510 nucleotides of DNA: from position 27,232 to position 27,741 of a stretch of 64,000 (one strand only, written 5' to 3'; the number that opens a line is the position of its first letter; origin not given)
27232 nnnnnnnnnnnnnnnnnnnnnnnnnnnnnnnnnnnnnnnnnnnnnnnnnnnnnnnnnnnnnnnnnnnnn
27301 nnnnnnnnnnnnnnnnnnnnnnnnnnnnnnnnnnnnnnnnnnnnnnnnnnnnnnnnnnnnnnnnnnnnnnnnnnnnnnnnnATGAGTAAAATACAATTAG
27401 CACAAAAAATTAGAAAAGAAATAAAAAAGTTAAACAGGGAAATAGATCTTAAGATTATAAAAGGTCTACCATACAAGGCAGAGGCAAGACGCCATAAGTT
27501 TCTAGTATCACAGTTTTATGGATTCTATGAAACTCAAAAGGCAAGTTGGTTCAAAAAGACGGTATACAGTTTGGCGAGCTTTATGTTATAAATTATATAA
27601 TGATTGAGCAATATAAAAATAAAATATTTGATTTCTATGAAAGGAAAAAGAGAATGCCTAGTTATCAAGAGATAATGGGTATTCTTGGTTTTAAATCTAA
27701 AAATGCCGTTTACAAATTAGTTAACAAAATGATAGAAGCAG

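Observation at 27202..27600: LexA box fused to a promoter drives a 69-aa ORF co-transcribed with lexA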

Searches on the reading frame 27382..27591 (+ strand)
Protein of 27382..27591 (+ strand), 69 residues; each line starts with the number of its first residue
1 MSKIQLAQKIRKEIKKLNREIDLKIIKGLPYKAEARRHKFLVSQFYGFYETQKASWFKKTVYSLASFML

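Call 6: search_protein_families(library=pfam, proteins=[window:27382-27591:+], max_evalue=0.1)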
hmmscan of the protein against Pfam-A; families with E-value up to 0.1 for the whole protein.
window:27382-27591:+ (69 aa): 0 families

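Call 7: search_protein_families(library=ncbifam, proteins=[window:27382-27591:+], max_evalue=0.1)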
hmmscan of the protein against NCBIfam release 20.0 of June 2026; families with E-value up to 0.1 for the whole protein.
window:27382-27591:+ (69 aa): 1 family
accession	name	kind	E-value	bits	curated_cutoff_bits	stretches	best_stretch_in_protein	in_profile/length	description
NF002329.0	PRK01286.1-4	equivalog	0.099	11.9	494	1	2-53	244-295/342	deoxyguanosinetriphosphate triphosphohydrolase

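Call 8: find_homologous_proteins(query=window:27382-27588:+, max_evalue=0.01)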
Query window:27382-27588:+ (69 aa): 84 proteins with E <= 0.01 among 84 candidates.
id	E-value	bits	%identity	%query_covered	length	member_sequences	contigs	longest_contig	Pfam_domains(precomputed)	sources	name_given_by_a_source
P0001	1.1e-36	141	100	100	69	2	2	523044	-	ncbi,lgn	-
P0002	1.3e-34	134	93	100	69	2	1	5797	-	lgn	-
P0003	2.5e-31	124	84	100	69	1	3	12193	-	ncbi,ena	-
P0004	2.7e-31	124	87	100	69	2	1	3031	-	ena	-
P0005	6.9e-30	119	78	100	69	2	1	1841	-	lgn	-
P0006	1.2e-28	115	81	100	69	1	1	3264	-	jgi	jgi:hypothetical protein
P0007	1.6e-28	115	80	100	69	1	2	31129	-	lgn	-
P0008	4.4e-28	114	78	100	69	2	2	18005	-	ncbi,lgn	-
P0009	5.7e-28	113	77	100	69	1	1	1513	-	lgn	-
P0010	5.8e-28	113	80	100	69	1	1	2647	-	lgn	-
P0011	7.3e-28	113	77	100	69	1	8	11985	-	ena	-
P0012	7.5e-28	113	77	100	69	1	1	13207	-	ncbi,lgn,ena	-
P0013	8.2e-28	113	81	100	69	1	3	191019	-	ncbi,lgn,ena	-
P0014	8.4e-28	113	78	100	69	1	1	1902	-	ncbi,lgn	-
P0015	9.3e-28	113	78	100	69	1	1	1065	-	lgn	-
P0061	9.9e-20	87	63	100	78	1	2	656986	-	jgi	jgi:hypothetical protein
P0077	4.8e-14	69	67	87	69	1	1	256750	-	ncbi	ncbi:MAG: hypothetical protein AAB610_02040 [Patescibacteria group bacterium]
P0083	5.0e-10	57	54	86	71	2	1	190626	-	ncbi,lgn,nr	ncbi:MAG: hypothetical protein HZA80_02365 [Candidatus Taylorbacteria bacterium]|nr:hypothetical pro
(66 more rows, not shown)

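Call 10: find_encoding_contigs(protein=P0083, flank=3000, max_places=2)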
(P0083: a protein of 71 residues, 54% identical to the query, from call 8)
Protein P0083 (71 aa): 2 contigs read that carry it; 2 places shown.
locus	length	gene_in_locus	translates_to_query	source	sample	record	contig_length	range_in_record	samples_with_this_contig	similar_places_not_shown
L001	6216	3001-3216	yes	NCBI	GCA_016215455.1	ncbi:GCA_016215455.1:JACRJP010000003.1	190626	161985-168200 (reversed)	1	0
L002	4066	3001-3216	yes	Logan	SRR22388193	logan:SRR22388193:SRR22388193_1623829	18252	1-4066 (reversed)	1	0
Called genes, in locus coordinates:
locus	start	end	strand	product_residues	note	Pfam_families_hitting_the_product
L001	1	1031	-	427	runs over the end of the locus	PF01266:DAO (faint), PF07992:Pyr_redox_2, PF13454:NAD_binding_9 (faint), PF00070:Pyr_redox (weak), PF22366:NDH2_C (weak)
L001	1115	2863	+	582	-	PF02689:Herpes_Helicase (faint), PF05970:PIF1, PF13245:AAA_19, PF13401:AAA_22 (weak), PF13604:AAA_30, PF21530:Pif1_2B_dom, PF14493:HTH_40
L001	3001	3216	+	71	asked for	-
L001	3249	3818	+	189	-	PF00717:Peptidase_S24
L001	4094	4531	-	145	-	PF07291:MauE, PF07681:DoxX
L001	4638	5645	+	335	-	PF01368:DHH, PF02272:DHHA1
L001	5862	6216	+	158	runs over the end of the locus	PF00160:Pro_isomerase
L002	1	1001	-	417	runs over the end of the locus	PF07992:Pyr_redox_2, PF13454:NAD_binding_9 (faint), PF00070:Pyr_redox (weak), PF22366:NDH2_C (weak)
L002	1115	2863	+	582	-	PF02689:Herpes_Helicase (faint), PF05970:PIF1, PF13245:AAA_19, PF13401:AAA_22 (weak), PF13604:AAA_30, PF21530:Pif1_2B_dom, PF14493:HTH_40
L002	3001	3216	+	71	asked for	-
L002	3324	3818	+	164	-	PF00717:Peptidase_S24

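Call 11: find_encoding_contigs(protein=P0077, flank=3000, max_places=2)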
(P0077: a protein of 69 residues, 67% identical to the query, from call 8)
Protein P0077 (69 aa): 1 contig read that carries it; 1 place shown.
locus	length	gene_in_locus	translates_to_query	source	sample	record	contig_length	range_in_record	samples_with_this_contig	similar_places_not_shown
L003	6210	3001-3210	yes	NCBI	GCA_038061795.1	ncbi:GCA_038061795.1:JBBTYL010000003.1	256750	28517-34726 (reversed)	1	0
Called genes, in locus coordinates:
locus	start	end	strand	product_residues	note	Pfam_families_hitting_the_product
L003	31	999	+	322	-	PF01820:Dala_Dala_lig_N, PF07478:Dala_Dala_lig_C, PF01071:GARS_A (weak), PF02655:ATP-grasp_3, PF02786:CPSase_L_D2 (weak), PF08443:RimK (faint), PF02222:ATP-grasp (weak), PF13535:ATP-grasp_4 (faint)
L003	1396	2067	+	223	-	PF01936:NYN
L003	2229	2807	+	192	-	-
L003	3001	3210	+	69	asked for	-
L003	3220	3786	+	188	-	PF00717:Peptidase_S24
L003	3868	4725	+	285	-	-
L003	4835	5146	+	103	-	-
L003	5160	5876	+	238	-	-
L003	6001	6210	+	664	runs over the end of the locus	PF03030:H_PPase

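Call 12: find_encoding_contigs(protein=P0061, flank=3000, max_places=2)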
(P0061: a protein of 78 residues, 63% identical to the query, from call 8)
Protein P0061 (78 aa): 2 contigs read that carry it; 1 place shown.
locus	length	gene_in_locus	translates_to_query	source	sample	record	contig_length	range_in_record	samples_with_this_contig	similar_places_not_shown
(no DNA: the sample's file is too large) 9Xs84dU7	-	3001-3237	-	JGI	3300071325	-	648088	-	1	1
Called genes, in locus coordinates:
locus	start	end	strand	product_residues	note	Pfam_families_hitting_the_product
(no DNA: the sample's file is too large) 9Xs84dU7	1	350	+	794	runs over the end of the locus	PF01471:PG_binding_1 (weak)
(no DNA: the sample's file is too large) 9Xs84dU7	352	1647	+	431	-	PF10342:Kre9_KNH (weak)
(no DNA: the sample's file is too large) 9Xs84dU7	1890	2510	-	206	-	-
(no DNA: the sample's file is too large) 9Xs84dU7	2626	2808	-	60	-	-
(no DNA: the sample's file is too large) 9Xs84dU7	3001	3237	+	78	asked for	-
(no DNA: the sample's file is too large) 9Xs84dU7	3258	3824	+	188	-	PF00717:Peptidase_S24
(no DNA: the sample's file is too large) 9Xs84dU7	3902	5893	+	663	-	PF03030:H_PPase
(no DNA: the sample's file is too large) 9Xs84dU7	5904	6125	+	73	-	-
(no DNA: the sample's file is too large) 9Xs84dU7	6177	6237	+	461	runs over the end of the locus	PF00479:G6PD_N, PF02781:G6PD_C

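Call 13: find_related_loci(query=A1, collection=genome_contigs, flank=3000)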
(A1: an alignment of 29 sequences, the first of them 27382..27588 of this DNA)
Query A1 (69 aa) in genome_contigs; peptide patterns used: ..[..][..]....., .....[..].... (x = any residue, [..] = any of these).
93 stretches matched a pattern; 50 encode a relative of the query (tblastn E <= 1e-3); 50 distinct loci.
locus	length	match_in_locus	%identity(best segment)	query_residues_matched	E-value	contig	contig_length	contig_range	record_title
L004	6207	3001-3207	84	1-69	4e-37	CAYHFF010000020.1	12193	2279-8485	MAG TPA_asm: uncultured Candidatus Saccharibacteria bacterium isolate ERP119705_co13_209 genome assembly, contig: NODE_6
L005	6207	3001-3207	78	1-69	7e-34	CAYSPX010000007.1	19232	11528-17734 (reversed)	MAG TPA_asm: uncultured Candidatus Saccharibacteria bacterium isolate SRP286056_co1_32 genome assembly, contig: NODE_338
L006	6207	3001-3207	78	1-69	5e-34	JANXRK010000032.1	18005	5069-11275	MAG: Candidatus Taylorbacteria bacterium isolate 336R_metabat_165_sub 336R_k141_2404202, whole genome shotgun sequence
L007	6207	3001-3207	81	1-69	7e-34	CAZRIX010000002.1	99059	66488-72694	MAG TPA_asm: uncultured Candidatus Saccharibacteria bacterium isolate SRP219642_co7_29 genome assembly, contig: NODE_234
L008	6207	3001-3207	77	1-69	4e-34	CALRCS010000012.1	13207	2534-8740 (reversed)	MAG: Candidatus Nomurabacteria bacterium isolate RH-23may17-878 genome assembly, contig: RH-23may17-C36389, whole genome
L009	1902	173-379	78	1-69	8e-34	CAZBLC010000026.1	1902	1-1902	MAG TPA_asm: uncultured Candidatus Saccharibacteria bacterium isolate SRP286056_co2_106 genome assembly, contig: NODE_11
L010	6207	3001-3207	78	1-69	1e-33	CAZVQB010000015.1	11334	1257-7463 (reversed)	MAG TPA_asm: uncultured Candidatus Saccharibacteria bacterium isolate SRP135725_co1_407 genome assembly, contig: NODE_80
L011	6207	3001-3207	78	1-69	8e-33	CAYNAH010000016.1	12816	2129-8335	MAG TPA_asm: uncultured Candidatus Saccharibacteria bacterium isolate SRP342105_co1_464 genome assembly, contig: NODE_66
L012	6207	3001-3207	77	1-69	7e-33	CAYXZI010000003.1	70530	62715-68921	MAG TPA_asm: uncultured Candidatus Saccharibacteria bacterium isolate SRP219642_co4_163 genome assembly, contig: NODE_53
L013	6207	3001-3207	75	1-69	2e-32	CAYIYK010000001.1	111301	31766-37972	MAG TPA_asm: uncultured Candidatus Saccharibacteria bacterium isolate ERP123247_co1_234 genome assembly, contig: NODE_79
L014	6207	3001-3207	72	1-69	8e-32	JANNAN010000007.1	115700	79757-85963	MAG: Candidatus Taylorbacteria bacterium isolate OTE_78_metabat_459 OTE_78_k141_2788354, whole genome shotgun sequence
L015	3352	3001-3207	74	1-69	5e-32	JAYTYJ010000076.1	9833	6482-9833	MAG: Candidatus Taylorbacteria bacterium isolate GFS_6108 GFS_6108_75, whole genome shotgun sequence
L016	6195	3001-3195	77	1-69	1e-30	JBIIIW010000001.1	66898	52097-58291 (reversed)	MAG: Candidatus Paceibacteria bacterium isolate ME2001-09-10pf_3300042914_group1_bin230 Rohwer_bin1538_scaffold_171_c1,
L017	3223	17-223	68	1-69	5e-28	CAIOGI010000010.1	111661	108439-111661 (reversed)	MAG: Candidatus Taylorbacteria bacterium isolate Loclat_bin-01970 genome assembly, contig: bin-01970:10/13, whole genome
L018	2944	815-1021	65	1-69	8e-28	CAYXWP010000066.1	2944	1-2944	MAG TPA_asm: uncultured Candidatus Saccharibacteria bacterium isolate SRP062349_co2_4 genome assembly, contig: NODE_2088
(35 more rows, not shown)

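Call 34: predict_structure(alignment_id=A1)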
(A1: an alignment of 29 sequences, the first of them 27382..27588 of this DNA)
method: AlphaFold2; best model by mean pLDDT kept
length: 69 residues; sequences in the alignment: 29
mean_pLDDT: 86.0   pTM: 0.60
mean pLDDT of the five models: 86.0, 85.3, 84.2, 83.1, 82.9
residues with pLDDT >= 90: 36; 70-90: 23; 50-70: 10; < 50: 0
segments of 3 or more residues with pLDDT < 50: none
pLDDT, mean of each block of 10 residues (from residue 1): 86 96 97 95 84 67 74
secondary structure, 60 per line:
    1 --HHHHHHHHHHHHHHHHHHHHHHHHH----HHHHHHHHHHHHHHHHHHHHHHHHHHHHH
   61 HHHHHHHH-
elements in order: H3-27 H32-68
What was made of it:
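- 27382..27591 (+): 69-aa basic protein (pI 10.2) of unknown family, predicted to be a two-helix hairpin with a hydrophobic C-terminus ...ASFML. AlphaFold2 gives pLDDT 86 with helices 3-27 and 32-68 (call 34).
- On Sda-type checkpoint proteins (Pfam Sda): AlphaFold2 gives helices 3-27 and 32-68 with pLDDT 86 (call 34).
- Hairpin fold: call 34. The remaining roughly 55 residues are a highly charged, strongly conserved soluble hairpin (call 34).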

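Call 35: search_protein_representatives(alignment_id=A1)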
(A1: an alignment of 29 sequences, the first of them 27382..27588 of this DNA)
Query: 29 sequences, 69 profile positions. Proteins with E-value up to 0.001 (for the whole library): 340; up to 1e-10: 136; up to 1e-30: 0. The best 150 are listed.
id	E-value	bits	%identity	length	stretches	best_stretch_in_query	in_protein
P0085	6.0e-25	102.9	-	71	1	1-69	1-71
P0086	3.7e-23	97.1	-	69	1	1-69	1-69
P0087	3.8e-22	93.9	-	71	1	1-69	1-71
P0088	1.2e-21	92.3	-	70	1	1-69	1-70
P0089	3.3e-21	90.9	-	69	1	1-68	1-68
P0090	5.0e-21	90.3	-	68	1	1-68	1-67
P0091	6.0e-21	90.1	-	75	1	1-68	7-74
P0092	1.3e-20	89.0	-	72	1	1-69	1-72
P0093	1.8e-20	88.6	-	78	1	1-68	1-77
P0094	3.4e-20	87.6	-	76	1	1-65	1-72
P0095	4.2e-20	87.3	-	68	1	1-69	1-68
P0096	4.6e-20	87.2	-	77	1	1-69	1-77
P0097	1.9e-19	85.3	-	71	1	1-69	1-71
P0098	2.1e-19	85.1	-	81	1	1-66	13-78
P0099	2.4e-19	84.9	-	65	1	7-69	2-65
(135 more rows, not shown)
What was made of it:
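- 27382..27591 (+): 84 homologue clusters (call 8) and 340 clusters at 50% identity (call 35).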

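Call 39: fold_search(model_id=the predicted structure, library=pdb)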
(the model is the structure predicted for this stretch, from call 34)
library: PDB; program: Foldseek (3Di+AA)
matches with E <= 10: 115; with E <= 0.001: 0
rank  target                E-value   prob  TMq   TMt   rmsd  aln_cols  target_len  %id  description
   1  1skv_C                2.4e-01  1.00  0.69  0.81   1.8        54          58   22  Crystal Structure of D-63 from Sulfolobus Spindle Virus 1 (released 2004-07-13)
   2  1skv_B                4.7e-01  0.99  0.69  0.78   1.7        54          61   22  Crystal Structure of D-63 from Sulfolobus Spindle Virus 1 (released 2004-07-13)
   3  6c48_D                1.1e+00  0.90  0.72  0.59   1.9        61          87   15  Crystal structure of B-Myb-LIN9-LIN52 complex (released 2018-09-19)
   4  5j0k_B                1.6e+00  0.90  0.70  0.67   1.1        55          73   22  De novo design of protein homo-oligomers with modular hydrogen bond network-mediated specificity (released 2016-05-25)
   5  5j0k_A                1.6e+00  0.90  0.69  0.65   1.2        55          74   22  De novo design of protein homo-oligomers with modular hydrogen bond network-mediated specificity (released 2016-05-25)
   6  1skv_A                1.6e+00  0.87  0.68  0.73   1.9        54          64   22  Crystal Structure of D-63 from Sulfolobus Spindle Virus 1 (released 2004-07-13)
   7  3qne                  1.6e+00  0.87  0.71  0.12   2.0        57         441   14  Candida albicans seryl-tRNA synthetase (released 2011-08-03)
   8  6c48_A                1.6e+00  0.80  0.72  0.61   1.9        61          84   15  Crystal structure of B-Myb-LIN9-LIN52 complex (released 2018-09-19)
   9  8cws_B                2.0e+00  0.85  0.69  0.85   1.0        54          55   13  Accurate computational design of genetically encoded 3D protein crystals (released 2023-11-01)
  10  2dq0_A                2.0e+00  0.75  0.69  0.13   2.6        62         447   24  Crystal structure of seryl-tRNA synthetase from Pyrococcus horikoshii complexed with a seryl-adenylate analog (released 2007-06-05)
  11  6x94                  2.1e+00  0.89  0.66  0.12   0.8        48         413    8  An orthogonal seryl-tRNA synthetase/tRNA pair for noncanonical amino acid mutagenesis in Escherichia coli (released 2020-11-04)
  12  8cwy_B                2.1e+00  0.84  0.69  0.65   1.2        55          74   14  Accurate computational design of genetically encoded 3D protein crystals (released 2023-11-01)
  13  6njp_G                2.3e+00  0.57  0.62  0.67   2.7        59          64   17  Structure of the assembled ATPase EscN in complex with its central stalk EscO from the enteropathogenic E. coli (EPEC) (released 2019-02-20)
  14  6gir                  2.3e+00  0.13  0.33  0.09   5.7        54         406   20  Arabidopsis thaliana cytosolic seryl-tRNA synthetase (released 2019-01-02)
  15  3qo7                  2.4e+00  0.77  0.71  0.12   2.0        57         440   14  Crystal structure of the seryl-tRNA synthetase from Candida albicans (released 2011-08-03)
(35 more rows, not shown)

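Call 40: find_encoding_contigs(protein=P0001, flank=1000, max_places=3)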
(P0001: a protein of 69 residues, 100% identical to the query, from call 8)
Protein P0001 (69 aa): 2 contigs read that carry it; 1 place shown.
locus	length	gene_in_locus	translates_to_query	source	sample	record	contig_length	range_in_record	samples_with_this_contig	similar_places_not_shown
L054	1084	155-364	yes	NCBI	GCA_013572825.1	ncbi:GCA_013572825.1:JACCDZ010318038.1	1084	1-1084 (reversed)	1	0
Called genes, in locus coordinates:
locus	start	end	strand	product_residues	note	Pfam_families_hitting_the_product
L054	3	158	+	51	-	?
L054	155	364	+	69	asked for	-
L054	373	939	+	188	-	PF00717:Peptidase_S24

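Call 41: find_related_loci(query=A1, collection=viral_contigs, flank=3000)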
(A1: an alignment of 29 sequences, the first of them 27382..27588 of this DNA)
Query A1 (69 aa) in viral_contigs; peptide patterns used: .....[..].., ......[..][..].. (x = any residue, [..] = any of these).
49 stretches matched a pattern, but none encodes a relative of the query by tblastn (E <= 1e-3).
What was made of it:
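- There are no relatives in 2.9 million viral contigs (call 41).
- Tried and rejected: The viral-contig scan found no relatives (call 41), so a phage origin was rejected.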

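Call 51: search_protein_families(library=phrogs, proteins=[window:27382-27591:+], max_evalue=0.01)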
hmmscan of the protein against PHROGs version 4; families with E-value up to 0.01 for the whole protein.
window:27382-27591:+ (69 aa): 0 families
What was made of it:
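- On LexA-family co-repressors (gp7, DdrR): No PHROG family matched (call 51), and there are no relatives in viral contigs (call 41).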

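Call 52: search_solved_structures(query=A1, max_evalue=10)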
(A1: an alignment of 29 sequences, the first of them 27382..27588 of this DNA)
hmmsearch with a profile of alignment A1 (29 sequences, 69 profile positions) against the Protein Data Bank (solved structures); distinct sequences matched with E-value up to 10: 1.
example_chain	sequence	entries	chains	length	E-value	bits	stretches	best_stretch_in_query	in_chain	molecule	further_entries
7y9n_A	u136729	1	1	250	0.84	12.7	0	7-19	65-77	Spike protein S2',5HB-H2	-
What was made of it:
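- Tried and rejected: The PDB sequence profile search gave nothing (call 52).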

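Call 63: find_related_loci(query=A4, collection=metagenome_contigs, flank=2500)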
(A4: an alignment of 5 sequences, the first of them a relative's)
Query A4 (63 aa) in metagenome_contigs; peptide patterns used: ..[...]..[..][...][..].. (x = any residue, [..] = any of these).
106 stretches matched a pattern; 56 encode a relative of the query (tblastn E <= 1e-3); 56 distinct loci.
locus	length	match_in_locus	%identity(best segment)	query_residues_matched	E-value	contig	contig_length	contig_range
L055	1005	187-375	86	1-63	1e-34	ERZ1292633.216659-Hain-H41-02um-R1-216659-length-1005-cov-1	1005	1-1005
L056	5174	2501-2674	53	1-53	1e-14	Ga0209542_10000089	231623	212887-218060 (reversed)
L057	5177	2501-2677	54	1-59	2e-14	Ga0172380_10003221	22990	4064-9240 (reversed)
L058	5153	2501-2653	59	1-51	3e-14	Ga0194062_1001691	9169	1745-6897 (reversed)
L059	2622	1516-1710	48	1-63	9e-13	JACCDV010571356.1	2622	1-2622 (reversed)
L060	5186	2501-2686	49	1-63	1e-12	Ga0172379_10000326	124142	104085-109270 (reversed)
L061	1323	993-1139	53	1-49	2e-12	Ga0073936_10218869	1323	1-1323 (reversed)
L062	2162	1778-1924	53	1-49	2e-12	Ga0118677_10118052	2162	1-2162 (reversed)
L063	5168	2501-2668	54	1-55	3e-12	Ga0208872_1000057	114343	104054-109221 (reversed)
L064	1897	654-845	44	1-62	4e-12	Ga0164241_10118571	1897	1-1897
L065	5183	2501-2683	48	1-63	6e-12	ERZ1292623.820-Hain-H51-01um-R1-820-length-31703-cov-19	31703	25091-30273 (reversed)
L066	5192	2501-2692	47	1-63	6e-12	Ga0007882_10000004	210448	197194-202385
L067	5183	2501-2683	48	1-63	6e-12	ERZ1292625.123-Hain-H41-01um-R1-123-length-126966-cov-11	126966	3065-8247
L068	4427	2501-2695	48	1-63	5e-12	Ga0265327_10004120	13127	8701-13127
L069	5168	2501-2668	46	1-56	7e-12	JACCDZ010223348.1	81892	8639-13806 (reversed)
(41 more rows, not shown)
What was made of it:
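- Tried and rejected: It was repeated with a narrower alignment (call 63).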
